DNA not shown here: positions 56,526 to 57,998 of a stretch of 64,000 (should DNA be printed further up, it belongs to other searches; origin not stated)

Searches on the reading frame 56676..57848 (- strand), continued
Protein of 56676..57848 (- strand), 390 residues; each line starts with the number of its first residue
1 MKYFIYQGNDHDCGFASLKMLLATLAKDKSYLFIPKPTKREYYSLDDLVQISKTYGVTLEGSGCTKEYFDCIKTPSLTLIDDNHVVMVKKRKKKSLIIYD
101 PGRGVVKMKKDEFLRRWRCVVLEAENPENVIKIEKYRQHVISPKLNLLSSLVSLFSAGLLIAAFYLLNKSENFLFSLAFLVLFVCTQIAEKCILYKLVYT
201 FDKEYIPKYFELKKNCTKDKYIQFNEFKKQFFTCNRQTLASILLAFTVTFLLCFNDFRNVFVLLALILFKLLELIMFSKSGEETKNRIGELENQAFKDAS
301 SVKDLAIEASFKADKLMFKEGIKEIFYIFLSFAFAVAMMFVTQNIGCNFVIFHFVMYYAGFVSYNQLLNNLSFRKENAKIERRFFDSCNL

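Call 75: find_encoding_contigs(protein=P0403, flank=4000, max_places=1)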
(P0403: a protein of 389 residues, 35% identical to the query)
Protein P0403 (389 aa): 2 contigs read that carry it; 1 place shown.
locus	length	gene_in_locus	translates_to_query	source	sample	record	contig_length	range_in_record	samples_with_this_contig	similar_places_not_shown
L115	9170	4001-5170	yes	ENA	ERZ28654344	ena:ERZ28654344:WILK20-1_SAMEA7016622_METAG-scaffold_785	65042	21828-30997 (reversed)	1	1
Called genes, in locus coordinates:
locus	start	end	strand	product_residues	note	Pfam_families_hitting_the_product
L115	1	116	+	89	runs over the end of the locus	PF05016:ParE_toxin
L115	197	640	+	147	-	PF05154:TM2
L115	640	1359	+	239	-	PF20260:PUA_4, PF04452:Methyltrans_RNA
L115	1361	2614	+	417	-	PF00919:UPF0004, PF04055:Radical_SAM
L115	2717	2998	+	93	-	PF01783:Ribosomal_L32p, PF13248:Zn_ribbon_3 (weak)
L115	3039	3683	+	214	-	PF01791:DeoC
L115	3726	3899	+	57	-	PF01165:Ribosomal_S21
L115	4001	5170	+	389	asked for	PF03412:Peptidase_C39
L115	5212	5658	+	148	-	PF02130:YbeY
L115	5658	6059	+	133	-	PF00383:dCMP_cyt_deam_1, PF08211:dCMP_cyt_deam_2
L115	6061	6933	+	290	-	PF00350:Dynamin_N (weak), PF01926:MMR_HSR1, PF02421:FeoB_N, PF02492:cobW (faint), PF04548:AIG1, PF10662:PduV-EutP (weak), PF00009:GTP_EFTU, PF07650:KH_2, +1 more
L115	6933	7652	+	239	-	PF11967:RecO_N, PF02565:RecO_C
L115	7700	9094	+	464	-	PF28494:GlyRS_ins_1 (weak), PF00587:tRNA-synt_2b, PF03129:HGTP_anticodon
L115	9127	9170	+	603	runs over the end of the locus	PF01807:Zn_ribbon_DnaG, PF08275:DNAG_N, PF01751:Toprim, PF13155:Toprim_2, PF13362:Toprim_3, PF13662:Toprim_4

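Call 76: find_encoding_contigs(protein=P0413, flank=4000, max_places=1)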
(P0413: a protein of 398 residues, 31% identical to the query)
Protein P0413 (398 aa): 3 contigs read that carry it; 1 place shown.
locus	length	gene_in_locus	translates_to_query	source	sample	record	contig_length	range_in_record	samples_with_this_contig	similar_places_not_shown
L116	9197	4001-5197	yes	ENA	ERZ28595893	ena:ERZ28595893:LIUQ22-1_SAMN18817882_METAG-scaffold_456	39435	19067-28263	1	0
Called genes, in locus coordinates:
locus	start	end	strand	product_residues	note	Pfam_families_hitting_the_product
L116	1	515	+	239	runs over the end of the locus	PF20260:PUA_4, PF04452:Methyltrans_RNA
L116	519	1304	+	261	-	-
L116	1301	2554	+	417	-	PF00919:UPF0004, PF04055:Radical_SAM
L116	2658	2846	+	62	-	PF01783:Ribosomal_L32p, PF13248:Zn_ribbon_3 (weak)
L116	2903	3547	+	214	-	PF01791:DeoC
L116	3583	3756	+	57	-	PF01165:Ribosomal_S21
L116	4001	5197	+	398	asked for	PF03412:Peptidase_C39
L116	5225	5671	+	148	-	PF02130:YbeY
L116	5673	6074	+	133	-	PF00383:dCMP_cyt_deam_1, PF08211:dCMP_cyt_deam_2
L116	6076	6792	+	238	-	-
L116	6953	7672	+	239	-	PF11967:RecO_N, PF02565:RecO_C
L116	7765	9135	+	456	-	PF28494:GlyRS_ins_1 (weak), PF00587:tRNA-synt_2b, PF03129:HGTP_anticodon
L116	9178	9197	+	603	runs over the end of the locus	PF01807:Zn_ribbon_DnaG, PF08275:DNAG_N, PF01751:Toprim (weak), PF13155:Toprim_2, PF13362:Toprim_3 (weak), PF13662:Toprim_4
